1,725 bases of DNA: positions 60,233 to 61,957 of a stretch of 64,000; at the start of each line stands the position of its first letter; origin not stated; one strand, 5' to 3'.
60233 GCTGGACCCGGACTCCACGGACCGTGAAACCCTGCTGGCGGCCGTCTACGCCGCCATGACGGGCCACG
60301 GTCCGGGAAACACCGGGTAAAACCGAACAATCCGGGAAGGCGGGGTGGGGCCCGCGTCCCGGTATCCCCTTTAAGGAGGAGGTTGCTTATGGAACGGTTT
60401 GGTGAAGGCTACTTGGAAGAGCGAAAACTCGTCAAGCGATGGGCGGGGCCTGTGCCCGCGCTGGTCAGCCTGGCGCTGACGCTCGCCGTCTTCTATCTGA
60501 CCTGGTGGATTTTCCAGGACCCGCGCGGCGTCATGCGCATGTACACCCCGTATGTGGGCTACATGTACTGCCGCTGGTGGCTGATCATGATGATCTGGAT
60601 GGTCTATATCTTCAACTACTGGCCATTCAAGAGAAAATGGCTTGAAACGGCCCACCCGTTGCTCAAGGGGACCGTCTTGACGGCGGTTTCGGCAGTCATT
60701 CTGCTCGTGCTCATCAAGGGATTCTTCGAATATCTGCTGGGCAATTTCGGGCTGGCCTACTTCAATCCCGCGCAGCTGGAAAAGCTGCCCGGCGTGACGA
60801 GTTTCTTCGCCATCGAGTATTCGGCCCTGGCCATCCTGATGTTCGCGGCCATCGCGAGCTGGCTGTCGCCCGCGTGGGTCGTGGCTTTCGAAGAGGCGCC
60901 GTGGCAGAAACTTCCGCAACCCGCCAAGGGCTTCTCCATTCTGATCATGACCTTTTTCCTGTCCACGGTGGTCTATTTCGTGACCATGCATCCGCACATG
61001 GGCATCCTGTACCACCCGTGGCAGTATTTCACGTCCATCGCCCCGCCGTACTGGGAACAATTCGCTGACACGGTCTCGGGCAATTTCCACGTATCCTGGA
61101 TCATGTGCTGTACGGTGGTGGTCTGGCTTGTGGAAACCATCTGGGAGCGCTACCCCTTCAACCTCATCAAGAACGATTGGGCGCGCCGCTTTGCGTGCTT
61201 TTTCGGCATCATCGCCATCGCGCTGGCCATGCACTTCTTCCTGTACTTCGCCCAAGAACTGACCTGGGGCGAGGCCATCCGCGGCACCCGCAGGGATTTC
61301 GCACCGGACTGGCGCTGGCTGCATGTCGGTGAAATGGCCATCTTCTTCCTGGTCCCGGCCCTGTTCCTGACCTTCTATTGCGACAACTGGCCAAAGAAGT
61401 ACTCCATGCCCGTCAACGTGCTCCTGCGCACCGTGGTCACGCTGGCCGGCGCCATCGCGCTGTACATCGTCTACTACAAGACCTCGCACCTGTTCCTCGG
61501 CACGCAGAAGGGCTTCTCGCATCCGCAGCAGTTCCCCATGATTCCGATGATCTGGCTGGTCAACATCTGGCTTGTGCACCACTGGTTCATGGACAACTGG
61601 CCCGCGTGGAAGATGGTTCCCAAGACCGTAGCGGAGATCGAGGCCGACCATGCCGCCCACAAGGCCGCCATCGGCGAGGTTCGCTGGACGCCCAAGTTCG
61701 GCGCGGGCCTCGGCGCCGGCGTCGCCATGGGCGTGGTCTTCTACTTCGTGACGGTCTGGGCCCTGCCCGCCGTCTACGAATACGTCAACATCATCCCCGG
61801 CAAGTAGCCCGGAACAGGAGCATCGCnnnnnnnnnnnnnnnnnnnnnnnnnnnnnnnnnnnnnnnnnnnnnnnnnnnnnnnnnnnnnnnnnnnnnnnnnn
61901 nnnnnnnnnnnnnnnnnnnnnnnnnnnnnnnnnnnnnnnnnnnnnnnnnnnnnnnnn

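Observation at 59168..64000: Uncharacterised regulated module: FadR regulator, small protein, repeat membrane protein, Tat metallo-hydrolase, extended COG0523 GTPase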

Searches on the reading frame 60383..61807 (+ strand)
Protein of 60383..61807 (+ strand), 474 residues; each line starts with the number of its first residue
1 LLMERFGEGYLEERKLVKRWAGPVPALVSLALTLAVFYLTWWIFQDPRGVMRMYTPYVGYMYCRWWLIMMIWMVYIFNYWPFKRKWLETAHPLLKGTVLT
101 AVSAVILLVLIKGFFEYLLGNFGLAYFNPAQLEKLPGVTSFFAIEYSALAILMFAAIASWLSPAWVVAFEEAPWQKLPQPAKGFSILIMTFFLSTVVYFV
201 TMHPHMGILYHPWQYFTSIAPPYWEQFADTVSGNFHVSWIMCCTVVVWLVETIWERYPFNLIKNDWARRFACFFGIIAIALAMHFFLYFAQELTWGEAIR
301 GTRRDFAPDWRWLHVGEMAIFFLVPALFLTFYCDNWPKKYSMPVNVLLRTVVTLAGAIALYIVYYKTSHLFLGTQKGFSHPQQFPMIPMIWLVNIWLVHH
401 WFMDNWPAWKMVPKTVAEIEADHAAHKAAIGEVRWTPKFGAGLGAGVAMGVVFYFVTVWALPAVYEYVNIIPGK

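Call 3: search_protein_families(library=pfam, proteins=[window:60383-61807:+], max_evalue=0.01)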
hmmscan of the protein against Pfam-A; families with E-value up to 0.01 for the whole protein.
window:60383-61807:+ (474 aa): 0 families

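Call 4: search_protein_families(library=ncbifam, proteins=[window:60383-61807:+], max_evalue=0.01)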
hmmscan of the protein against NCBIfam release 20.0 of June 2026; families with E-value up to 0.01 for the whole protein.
window:60383-61807:+ (474 aa): 0 families

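Call 10: find_homologous_proteins(query=window:60383-61807:+)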
Query window:60383-61807:+ (474 aa): 462 proteins with E <= 0.001 among 8000 candidates; the best 120 are listed.
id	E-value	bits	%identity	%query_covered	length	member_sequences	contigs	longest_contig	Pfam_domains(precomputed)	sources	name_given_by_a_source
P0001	0.0e+0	1076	97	100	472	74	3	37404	-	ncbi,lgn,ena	-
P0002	3.8e-295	998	88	99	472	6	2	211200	-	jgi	-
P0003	1.4e-294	996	88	99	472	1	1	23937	-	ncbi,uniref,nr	ncbi:hypothetical protein GKC30_14565 [Pseudodesulfovibrio sp. F-1]|uniref:Amino acid transporter, A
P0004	2.2e-289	979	89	100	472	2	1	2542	-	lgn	-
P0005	6.4e-289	977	88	100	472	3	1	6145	-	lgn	-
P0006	4.1e-284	962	85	100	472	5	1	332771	-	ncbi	ncbi:MAG: hypothetical protein AB7E47_00755 [Desulfovibrionaceae bacterium]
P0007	1.8e-281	953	84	100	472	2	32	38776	-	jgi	jgi:AAT family amino acid transporter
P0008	3.7e-281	952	85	99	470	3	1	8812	-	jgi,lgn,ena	-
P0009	7.5e-281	951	85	100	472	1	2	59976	-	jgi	-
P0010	9.4e-281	950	84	99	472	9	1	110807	-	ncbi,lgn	-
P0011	8.3e-280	947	83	100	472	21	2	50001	-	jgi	-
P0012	2.2e-276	936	83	99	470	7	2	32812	-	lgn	-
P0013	1.4e-273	927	82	100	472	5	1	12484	-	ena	-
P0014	1.7e-273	926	83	99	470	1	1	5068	-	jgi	-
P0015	1.0e-272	924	81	99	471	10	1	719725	-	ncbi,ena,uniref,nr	ncbi:hypothetical protein [uncultured Desulfobacter sp.]|uniref:hypothetical protein n=1 Tax=uncultu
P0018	1.7e-271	920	82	99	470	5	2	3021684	-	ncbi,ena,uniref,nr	ncbi:hypothetical protein [uncultured Desulfuromusa sp.]|uniref:hypothetical protein n=1 Tax=uncultu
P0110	8.9e-249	845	76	99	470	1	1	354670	-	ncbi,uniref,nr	ncbi:hypothetical protein E1162_12275 [Rhodobacteraceae bacterium RKSG542]|uniref:hypothetical prote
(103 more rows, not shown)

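Call 11: find_encoding_contigs(protein=P0110, flank=10000, max_places=2)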
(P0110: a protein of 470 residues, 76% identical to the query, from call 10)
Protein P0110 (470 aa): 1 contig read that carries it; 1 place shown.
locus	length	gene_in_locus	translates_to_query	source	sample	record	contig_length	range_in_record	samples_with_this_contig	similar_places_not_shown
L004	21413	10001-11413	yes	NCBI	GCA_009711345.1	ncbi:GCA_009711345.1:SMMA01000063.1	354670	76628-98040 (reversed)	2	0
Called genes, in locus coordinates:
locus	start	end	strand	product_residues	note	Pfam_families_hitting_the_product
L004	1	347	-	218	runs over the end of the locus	PF01144:CoA_trans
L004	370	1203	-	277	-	PF01116:F_bP_aldolase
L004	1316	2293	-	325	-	PF00294:PfkB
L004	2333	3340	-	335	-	PF00356:LacI, PF00532:Peripla_BP_1, PF13407:Peripla_BP_4, PF13377:Peripla_BP_3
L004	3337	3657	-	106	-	-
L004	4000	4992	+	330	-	PF03480:DctP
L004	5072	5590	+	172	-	PF04290:DctQ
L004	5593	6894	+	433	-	PF06808:DctM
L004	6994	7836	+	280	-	PF04962:KduI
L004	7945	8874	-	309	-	-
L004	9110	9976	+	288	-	PF00392:GntR, PF01978:TrmB (faint), PF07729:FCD (weak)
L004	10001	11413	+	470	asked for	-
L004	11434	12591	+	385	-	PF00753:Lactamase_B (weak)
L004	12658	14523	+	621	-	PF02492:cobW, PF07683:CobW_C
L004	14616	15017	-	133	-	PF02001:DUF134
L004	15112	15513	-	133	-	PF13279:4HBT_2 (weak), PF03061:4HBT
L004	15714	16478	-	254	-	PF00392:GntR, PF07729:FCD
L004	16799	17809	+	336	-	PF03480:DctP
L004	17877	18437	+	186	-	PF04290:DctQ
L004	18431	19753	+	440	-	PF06808:DctM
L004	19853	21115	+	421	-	PF00920:ILVD_EDD_N, PF24877:ILV_EDD_C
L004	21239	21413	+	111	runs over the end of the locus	PF24877:ILV_EDD_C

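Call 12: find_encoding_contigs(protein=P0018, flank=10000, max_places=2)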
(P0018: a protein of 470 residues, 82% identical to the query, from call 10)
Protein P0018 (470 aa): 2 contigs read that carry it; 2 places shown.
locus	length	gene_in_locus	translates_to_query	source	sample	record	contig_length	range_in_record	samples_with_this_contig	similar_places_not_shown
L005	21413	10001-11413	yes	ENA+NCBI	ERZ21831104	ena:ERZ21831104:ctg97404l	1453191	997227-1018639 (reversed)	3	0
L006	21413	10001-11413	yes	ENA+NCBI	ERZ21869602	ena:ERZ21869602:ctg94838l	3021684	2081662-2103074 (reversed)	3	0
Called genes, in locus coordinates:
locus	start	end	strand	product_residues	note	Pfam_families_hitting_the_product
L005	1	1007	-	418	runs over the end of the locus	PF00909:Ammonium_transp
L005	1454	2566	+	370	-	PF00561:Abhydrolase_1, PF12146:Hydrolase_4 (faint)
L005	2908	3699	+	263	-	PF00753:Lactamase_B, PF23023:Anti-Pycsar_Apyc1, PF12706:Lactamase_B_2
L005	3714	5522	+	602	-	PF27907:CHP04442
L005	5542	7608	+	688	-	PF00009:GTP_EFTU, PF03144:GTP_EFTU_D2, PF22042:EF-G_D2, PF14492:EFG_III, PF03764:EFG_IV, PF00679:EFG_C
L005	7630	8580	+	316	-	-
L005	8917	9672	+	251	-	PF00392:GntR, PF08279:HTH_11 (faint), PF07729:FCD (weak)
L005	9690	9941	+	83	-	-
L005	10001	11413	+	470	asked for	-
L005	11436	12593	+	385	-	PF00753:Lactamase_B (weak)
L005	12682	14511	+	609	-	PF02492:cobW, PF07683:CobW_C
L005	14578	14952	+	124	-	-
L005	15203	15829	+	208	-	PF01618:MotA_ExbB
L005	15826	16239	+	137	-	PF02472:ExbD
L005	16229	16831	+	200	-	PF13103:TonB_2, PF03544:TonB_C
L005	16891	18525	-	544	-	PF00005:ABC_tran, PF02463:SMC_N (faint), PF03193:RsgA_GTPase (faint), PF13555:AAA_29 (faint), PF01926:MMR_HSR1 (faint), PF13304:AAA_21 (faint), PF12848:ABC_tran_Xtn, PF00005:ABC_tran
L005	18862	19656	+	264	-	PF00106:adh_short, PF08659:KR, PF23441:SDR (weak), PF13561:adh_short_C2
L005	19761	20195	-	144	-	-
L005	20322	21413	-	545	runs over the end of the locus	PF00989:PAS (faint), PF08447:PAS_3, PF08448:PAS_4 (faint), PF13188:PAS_8 (weak), PF13426:PAS_9, PF00196:GerE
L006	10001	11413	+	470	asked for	-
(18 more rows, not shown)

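Call 13: search_protein_families(library=pfam, proteins=[L005:9690-9941:+, L004:9110-9976:+, L005:14578-14952:+, L004:7945-8874:-], max_evalue=0.1)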
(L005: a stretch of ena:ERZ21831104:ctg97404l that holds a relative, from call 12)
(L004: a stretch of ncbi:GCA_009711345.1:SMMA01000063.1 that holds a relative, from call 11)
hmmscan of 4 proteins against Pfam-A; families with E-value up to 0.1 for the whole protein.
L005:9690-9941:+ (83 aa): 1 family
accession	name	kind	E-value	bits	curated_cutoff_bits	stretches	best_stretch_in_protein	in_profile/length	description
PF08671.16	SinI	-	0.041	14.1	31.4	0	53-66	8-21/28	Anti-repressor SinI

L004:9110-9976:+ (288 aa): 20 families
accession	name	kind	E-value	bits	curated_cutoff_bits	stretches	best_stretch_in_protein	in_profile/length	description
PF00392.27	GntR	-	4.8e-19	68.2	27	1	16-75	4-63/64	Bacterial regulatory proteins, gntR family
PF07729.17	FCD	-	4.8e-07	30.7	24.3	1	109-220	11-121/125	FCD domain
PF01978.25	TrmB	-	1.5e-05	25.2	25.6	1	41-72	27-58/68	Sugar-specific transcriptional regulator TrmB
PF08279.18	HTH_11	-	0.0019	18.5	25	1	42-69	21-47/55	HTH domain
PF13412.12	HTH_24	-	0.0025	17.8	21.9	1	42-67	23-48/48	Winged helix-turn-helix DNA-binding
PF01325.25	Fe_dep_repress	-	0.0029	18.2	26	1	36-73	22-59/60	Iron dependent repressor, N-terminal DNA binding domain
PF13730.12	HTH_36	-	0.0039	17.4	25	1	40-66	29-55/55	Helix-turn-helix domain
PF02082.26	Rrf2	-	0.0048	17.5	30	1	40-75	27-63/132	Iron-dependent Transcriptional regulator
PF25213.1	HVO_A0261_N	-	0.0064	16.8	35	1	40-77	28-64/86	HVO_A0261 N-terminal domain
PF09339.16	HTH_IclR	-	0.0084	16.3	22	1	41-67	23-49/52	IclR helix-turn-helix domain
PF13545.12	HTH_Crp_2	-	0.0086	16.5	27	1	41-71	27-56/70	Crp-like helix-turn-helix domain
PF14502.12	HTH_41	-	0.013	15.3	25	1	32-69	2-39/48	Helix-turn-helix domain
PF03965.22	Penicillinase_R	-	0.015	16.1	22.6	1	42-79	27-66/115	Penicillinase repressor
PF02002.24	TFIIE_alpha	-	0.02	15.2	22.9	1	40-70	31-61/105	TFIIE alpha subunit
PF13551.12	HTH_29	-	0.024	15.1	28.1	1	40-83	16-62/64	Winged helix-turn helix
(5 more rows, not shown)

L005:14578-14952:+ (124 aa): 2 families
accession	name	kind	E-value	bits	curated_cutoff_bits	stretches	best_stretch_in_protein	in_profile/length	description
PF06355.19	Aegerolysin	-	0.00052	20.5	22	1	65-121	38-94/131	Aegerolysin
PF08139.17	LPAM_1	-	0.053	14.4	20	0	1-18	1-18/18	Prokaryotic membrane lipoprotein lipid attachment site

L004:7945-8874:- (309 aa): 3 families
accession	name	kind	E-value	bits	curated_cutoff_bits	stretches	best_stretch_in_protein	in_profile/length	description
PF13185.12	GAF_2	-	6.4e-05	23.6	28.6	1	164-292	4-127/136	GAF domain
PF08447.18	PAS_3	-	0.045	14.5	25.6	0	55-97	27-70/89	PAS fold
PF01590.32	GAF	-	0.081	13.9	22.4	0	248-284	82-117/133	GAF domain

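Call 27: search_protein_representatives(protein=window:60383-61807:+)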
Query: 474 residues. Proteins with E-value up to 0.001 (for the whole library): 150; up to 1e-10: 103; up to 1e-30: 45. The best 150 are listed.
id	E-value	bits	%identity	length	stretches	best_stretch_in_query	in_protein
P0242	2.3e-209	713.2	66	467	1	4-462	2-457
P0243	6.3e-129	447.8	75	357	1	23-276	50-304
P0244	1.5e-125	436.6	50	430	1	8-410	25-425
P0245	1.6e-118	413.5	67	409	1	6-260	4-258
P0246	3.4e-100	353.0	46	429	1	4-411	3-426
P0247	9.3e-88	311.9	62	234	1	10-225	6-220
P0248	5.6e-85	302.8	39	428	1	3-412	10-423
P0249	4.6e-84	299.7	65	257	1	10-207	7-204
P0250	8.4e-78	279.1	36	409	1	7-409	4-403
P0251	6.7e-76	272.8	59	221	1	216-420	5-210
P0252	7.1e-75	269.4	76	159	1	9-162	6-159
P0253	4.5e-72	260.2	35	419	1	10-411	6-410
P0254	7.7e-65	236.3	64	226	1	10-167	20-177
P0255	2.6e-63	231.3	59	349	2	118-271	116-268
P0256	1.3e-58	215.8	43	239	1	190-422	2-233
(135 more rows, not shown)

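Call 32: find_related_loci(query=A2, collection=genome_contigs, flank=7000)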
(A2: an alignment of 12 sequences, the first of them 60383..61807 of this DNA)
Query A2 (474 aa) in genome_contigs; peptide patterns used: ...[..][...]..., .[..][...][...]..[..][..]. (x = any residue, [..] = any of these).
400 stretches matched a pattern; 357 encode a relative of the query (tblastn E <= 1e-3); the best 80 are kept; 80 distinct loci.
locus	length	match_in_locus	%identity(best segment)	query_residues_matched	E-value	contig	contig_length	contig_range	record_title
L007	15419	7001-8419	97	2-474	0e+0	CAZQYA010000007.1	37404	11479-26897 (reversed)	MAG TPA_asm: uncultured Desulfovibrionaceae bacterium isolate binchicken_co42_488 genome assembly, contig: NODE_950_leng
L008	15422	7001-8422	90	1-474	0e+0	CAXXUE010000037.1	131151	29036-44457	MAG: uncultured Pseudodesulfovibrio sp. isolate a8b379bf-f1df-4415-be07-3a291d9257f6 genome assembly, contig: contig_37,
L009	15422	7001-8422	89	1-474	0e+0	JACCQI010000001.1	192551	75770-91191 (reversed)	MAG: Desulfovibrionaceae bacterium isolate MIC098Bin4 NODE_16_length_192551_cov_19.675619, whole genome shotgun sequence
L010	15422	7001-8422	88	1-474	0e+0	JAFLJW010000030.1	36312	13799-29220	MAG: Pseudodesulfovibrio sp. isolate MC-09 c_000000145796_1, whole genome shotgun sequence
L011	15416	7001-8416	89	3-474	0e+0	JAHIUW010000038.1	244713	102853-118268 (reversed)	MAG: Proteobacteria bacterium isolate MM_PC_MetaG.mb.39 MM_PC_MetaG.mb.39_k141_1492654, whole genome shotgun sequence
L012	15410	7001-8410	84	3-472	0e+0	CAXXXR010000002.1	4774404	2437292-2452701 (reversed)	MAG: uncultured Desulfobacula sp. isolate ba3275e7-906c-4eb1-acbc-76e2ced2bb81 genome assembly, contig: contig_2, whole 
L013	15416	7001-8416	85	3-474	0e+0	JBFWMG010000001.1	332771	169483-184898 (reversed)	MAG: Desulfovibrionaceae bacterium isolate CA_2019_NHSR_84 NODE_54_length_332771_cov_8.819116_NHSR, whole genome shotgun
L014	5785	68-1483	83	3-474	0e+0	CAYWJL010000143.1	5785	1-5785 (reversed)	MAG TPA_asm: uncultured Desulfovibrionales bacterium isolate binchicken_co42_433 genome assembly, contig: NODE_26838_len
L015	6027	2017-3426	82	2-471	0e+0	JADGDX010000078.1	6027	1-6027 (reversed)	MAG: Desulfuromusa sp. isolate BB21 NODE_78_length_6027_cov_7.153782, whole genome shotgun sequence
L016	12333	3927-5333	83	3-471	0e+0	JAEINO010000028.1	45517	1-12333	MAG: Pseudodesulfovibrio sp. isolate MAG6 NODE_717_length_45517_cov_32.258363, whole genome shotgun sequence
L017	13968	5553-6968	83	3-474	0e+0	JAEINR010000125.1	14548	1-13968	MAG: Desulfobacterium sp. isolate MAG9 NODE_2305_length_14548_cov_9.095501, whole genome shotgun sequence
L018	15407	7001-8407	82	3-471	0e+0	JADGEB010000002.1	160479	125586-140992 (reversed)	MAG: Desulfuromusa sp. isolate BB25 NODE_2_length_160479_cov_8.461335, whole genome shotgun sequence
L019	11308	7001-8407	82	3-471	0e+0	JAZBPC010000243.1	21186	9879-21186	MAG: Desulfuromusa sp. isolate bin.403 k117_10221913, whole genome shotgun sequence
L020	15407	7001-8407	82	3-471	0e+0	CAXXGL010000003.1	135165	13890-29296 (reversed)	MAG: Geopsychrobacteraceae bacterium isolate 8b9bb483-88ce-455b-a6f7-e8eba1be465c genome assembly, contig: contig_3, who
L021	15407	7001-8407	82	3-471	0e+0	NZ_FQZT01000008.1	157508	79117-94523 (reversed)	Malonomonas rubra DSM 5091, whole genome shotgun sequence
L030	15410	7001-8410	81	3-472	0e+0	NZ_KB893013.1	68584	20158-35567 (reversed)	Desulfobacter curvatus DSM 3379 B147DRAFT_scaffold_20.21, whole genome shotgun sequence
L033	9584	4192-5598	79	3-471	0e+0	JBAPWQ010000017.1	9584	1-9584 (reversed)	MAG: Desulfobacterales bacterium isolate MFD00116_ilm_asm_bin20 k127_46012, whole genome shotgun sequence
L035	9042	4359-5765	78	3-471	0e+0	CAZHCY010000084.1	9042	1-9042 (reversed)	MAG TPA_asm: uncultured Desulfovibrionales bacterium isolate SRP252850_co1_104 genome assembly, contig: NODE_14775_lengt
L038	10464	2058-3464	79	3-471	0e+0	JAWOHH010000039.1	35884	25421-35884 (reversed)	MAG: Desulfobacterales bacterium isolate CWP4-2.bin.27 k191_609409, whole genome shotgun sequence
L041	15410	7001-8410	77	3-472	0e+0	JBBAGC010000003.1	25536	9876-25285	MAG: Spirochaetota bacterium isolate SO_2017_LW2_63 scaffold_4301_c1_LW138R_2017, whole genome shotgun sequence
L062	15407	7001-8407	76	3-471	0e+0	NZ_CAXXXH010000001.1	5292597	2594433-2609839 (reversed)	MAG: uncultured Desulfosarcina sp. isolate 50816ded-68e0-41e8-a3df-c89a3961daa5 contig_1, whole genome shotgun sequence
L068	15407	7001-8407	75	3-471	0e+0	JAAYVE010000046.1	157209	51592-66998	MAG: Deltaproteobacteria bacterium isolate AS27yjCOA_29 143356_AS27, whole genome shotgun sequence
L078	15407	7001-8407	75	3-471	0e+0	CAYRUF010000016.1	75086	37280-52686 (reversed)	MAG TPA_asm: uncultured Desulfatibacillum sp. isolate binchicken_co107_359 genome assembly, contig: NODE_861_length_7508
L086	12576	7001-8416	75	3-474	0e+0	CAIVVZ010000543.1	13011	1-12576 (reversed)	MAG: uncultured Desulfobacteraceae bacterium isolate AlinenLipids_bin-9448 genome assembly, contig: bin-9448:543/658, wh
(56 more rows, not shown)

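Call 37: predict_structure(alignment_id=A1)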
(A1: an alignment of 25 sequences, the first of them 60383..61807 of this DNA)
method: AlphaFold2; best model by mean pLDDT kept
length: 474 residues; sequences in the alignment: 25
mean_pLDDT: 86.5   pTM: 0.85
mean pLDDT of the five models: 86.5, 86.3, 84.3, 83.4, 82.2
residues with pLDDT >= 90: 277; 70-90: 131; 50-70: 50; < 50: 16
segments of 3 or more residues with pLDDT < 50: 1-6, 469-474
pLDDT, mean of each block of 10 residues (from residue 1): 50 92 96 97 93 88 96 94 94 97 97 96 92 88 92 95 90 85 92 92 79 54 85 92 96 92 87 94 94 87 85 93 97 92 92 94 89 81 85 98 97 88 78 59 63 59 54 42
secondary structure, 60 per line:
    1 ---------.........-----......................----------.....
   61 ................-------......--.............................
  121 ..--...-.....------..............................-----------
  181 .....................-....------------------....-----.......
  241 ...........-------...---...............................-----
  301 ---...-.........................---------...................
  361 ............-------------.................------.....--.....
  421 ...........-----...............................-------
elements in order: H10-13 E14-18 H24-45 H56-76 H84-89 H92-122 H129-133 H140-169 H181-201 H203-206 H225-228 H234-251 H265-295 H308-332 H342-372 H386-402 E409-413 H416-431 H437-467

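Call 39: search_protein_families(library=pfam, proteins=[L041:9736-10110:+, L033:6867-7262:+, L086:6188-6643:+, L033:3680-4018:+, L038:4726-5871:+, L068:9652-10557:+, L078:10109-10807:+, L035:1395-2702:+], max_evalue=0.01)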
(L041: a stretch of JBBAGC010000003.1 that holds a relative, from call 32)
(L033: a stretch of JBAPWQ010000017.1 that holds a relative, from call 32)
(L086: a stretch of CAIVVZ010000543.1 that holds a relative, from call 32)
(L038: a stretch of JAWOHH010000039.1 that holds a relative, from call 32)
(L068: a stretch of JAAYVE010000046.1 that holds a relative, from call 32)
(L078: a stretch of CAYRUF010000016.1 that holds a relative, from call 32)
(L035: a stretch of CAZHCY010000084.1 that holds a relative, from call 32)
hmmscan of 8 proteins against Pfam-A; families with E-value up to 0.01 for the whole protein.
L041:9736-10110:+ (124 aa): 0 families

L033:6867-7262:+ (131 aa): 0 families

L086:6188-6643:+ (151 aa): 1 family
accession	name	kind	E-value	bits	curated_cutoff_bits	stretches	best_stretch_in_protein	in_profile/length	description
PF02579.22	Nitro_FeMo-Co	-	0.00071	20.3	26.3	1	52-136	5-93/94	Dinitrogenase iron-molybdenum cofactor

L033:3680-4018:+ (112 aa): 0 families

L038:4726-5871:+ (381 aa): 1 family
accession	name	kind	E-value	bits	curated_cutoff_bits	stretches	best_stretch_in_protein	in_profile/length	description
PF21261.3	RRP40_N_mamm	-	0.0075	17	27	0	202-219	35-52/75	Mammalian exosome complex component RRP40, N-terminal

L068:9652-10557:+ (301 aa): 0 families

L078:10109-10807:+ (232 aa): 3 families
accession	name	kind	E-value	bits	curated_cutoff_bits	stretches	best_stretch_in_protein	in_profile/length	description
PF21261.3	RRP40_N_mamm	-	0.00041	21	27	0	158-186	35-63/75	Mammalian exosome complex component RRP40, N-terminal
PF01099.22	Uteroglobin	-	0.0011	19.7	24.8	0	10-66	5-59/90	Uteroglobin family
PF12680.13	SnoaL_2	-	0.008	17.2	27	0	79-120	62-101/102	SnoaL-like domain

L035:1395-2702:+ (435 aa): 4 families
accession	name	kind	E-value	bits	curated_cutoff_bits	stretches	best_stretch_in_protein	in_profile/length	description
PF13426.13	PAS_9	-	8.6e-08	32.8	27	1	159-250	3-93/103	PAS domain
PF00989.32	PAS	-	2.7e-07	31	22.6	1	148-215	3-69/113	PAS fold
PF13188.13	PAS_8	-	0.00015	21.9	21.8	1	148-197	3-52/65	PAS domain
PF08448.16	PAS_4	-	0.0015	19.2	23.1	1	166-216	14-64/110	PAS fold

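Call 41: fold_search(model_id=the predicted structure, library=pdb)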
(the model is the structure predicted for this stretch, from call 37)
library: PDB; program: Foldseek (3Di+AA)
matches with E <= 10: 384; with E <= 0.001: 0
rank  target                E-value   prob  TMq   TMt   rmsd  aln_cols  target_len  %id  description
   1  6btm_C                1.1e-01  0.41  0.17  0.18  21.6       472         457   10  Structure of Alternative Complex III from Flavobacterium johnsoniae (Wild Type) (released 2018-05-09)
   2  6f0k_C                1.5e-01  0.33  0.17  0.18  21.1       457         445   11  Alternative complex III (released 2018-05-09)
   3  6lod_C                2.6e-01  0.30  0.18  0.19  20.3       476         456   14  Cryo-EM structure of the air-oxidized photosynthetic alternative complex III from Roseiflexus castenholzii (released 2020-11-04)
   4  7o6y_5                2.7e-01  0.13  0.13  0.10  27.0       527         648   12  Cryo-EM structure of respiratory complex I under turnover (released 2021-11-10)
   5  8k9e_F                3.7e-01  0.16  0.14  0.15  21.0       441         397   10  Cryo-EM structure of the photosynthetic alternative complex III from Chloroflexus aurantiacus at 3.3 angstrom (released 2024-03-06)
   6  9jbt                  4.6e-01  0.33  0.21  0.23  13.4       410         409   13  Structure of LAT4 in complex with Phe (released 2026-03-11)
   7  7cq6_D                4.8e-01  0.09  0.12  0.10  25.0       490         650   11  Structure of the human CLCN7-OSTM1 complex (released 2020-11-11)
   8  7dqk_A                5.0e-01  0.12  0.15  0.15  25.6       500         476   11  A nicotine MATE transporter, Nicotiana tabacum MATE2 (NtMATE2) (released 2021-06-09)
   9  8wx2_A                5.4e-01  0.09  0.13  0.14  22.6       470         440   12  Cryo-EM structure of human SLC15A3 (dimer) (released 2023-12-06)
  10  7ccs_B                5.9e-01  0.08  0.12  0.12  24.5       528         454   13  Consensus mutated xCT-CD98hc complex (released 2020-12-09)
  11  4jre_D                6.1e-01  0.12  0.14  0.16  21.0       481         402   13  Crystal structure of nitrate/nitrite exchanger NarK with nitrite bound (released 2013-05-15)
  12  8if8_C                6.1e-01  0.10  0.13  0.11  23.7       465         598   13  Arabinosyltransferase AftA (released 2023-05-31)
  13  7p2l                  6.1e-01  0.09  0.12  0.14  26.3       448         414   13  thermostabilised 7TM domain of human mGlu5 receptor bound to photoswitchable ligand alloswitch-1 (released 2021-09-08)
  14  9f6q                  6.6e-01  0.10  0.15  0.15  25.8       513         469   13  Human NRAMP1 (SLC11A1) in an occluded state (released 2024-11-27)
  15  7dqk_B                6.6e-01  0.08  0.13  0.13  24.8       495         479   12  A nicotine MATE transporter, Nicotiana tabacum MATE2 (NtMATE2) (released 2021-06-09)
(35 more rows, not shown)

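Call 45: find_homologous_proteins(query=P0253)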
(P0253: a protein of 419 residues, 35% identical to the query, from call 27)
Query P0253 (419 aa): 31 proteins with E <= 0.001 among 8000 candidates.
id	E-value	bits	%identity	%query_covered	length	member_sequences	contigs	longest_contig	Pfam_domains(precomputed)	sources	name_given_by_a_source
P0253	2.6e-281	952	100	100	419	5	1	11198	-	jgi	jgi:AAT family amino acid transporter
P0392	3.6e-99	351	44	93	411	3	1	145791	-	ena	-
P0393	2.3e-97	345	41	95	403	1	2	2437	-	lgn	-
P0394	3.5e-97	344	43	92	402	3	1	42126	-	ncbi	-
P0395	5.0e-93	331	41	93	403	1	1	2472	-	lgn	-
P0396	2.1e-92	329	41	93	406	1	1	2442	-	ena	-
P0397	1.7e-91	326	39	95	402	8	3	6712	-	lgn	-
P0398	2.7e-91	325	40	97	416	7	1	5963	-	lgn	-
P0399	6.1e-91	324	39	92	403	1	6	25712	-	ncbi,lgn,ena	-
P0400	2.8e-89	318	41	94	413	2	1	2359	-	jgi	-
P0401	6.5e-89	317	38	97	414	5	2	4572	-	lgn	-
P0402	4.0e-87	311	39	93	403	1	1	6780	-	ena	-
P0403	1.3e-86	310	41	93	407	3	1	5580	-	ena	-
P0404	1.4e-86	310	40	95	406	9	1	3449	-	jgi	jgi:hypothetical protein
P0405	4.7e-86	308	41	92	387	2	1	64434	-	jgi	-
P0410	3.1e-84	302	37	97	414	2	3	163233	-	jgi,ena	-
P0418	5.3e-79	285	38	94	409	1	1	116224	-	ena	-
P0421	4.6e-6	44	23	78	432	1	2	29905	-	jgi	jgi:amino acid transporter, AAT family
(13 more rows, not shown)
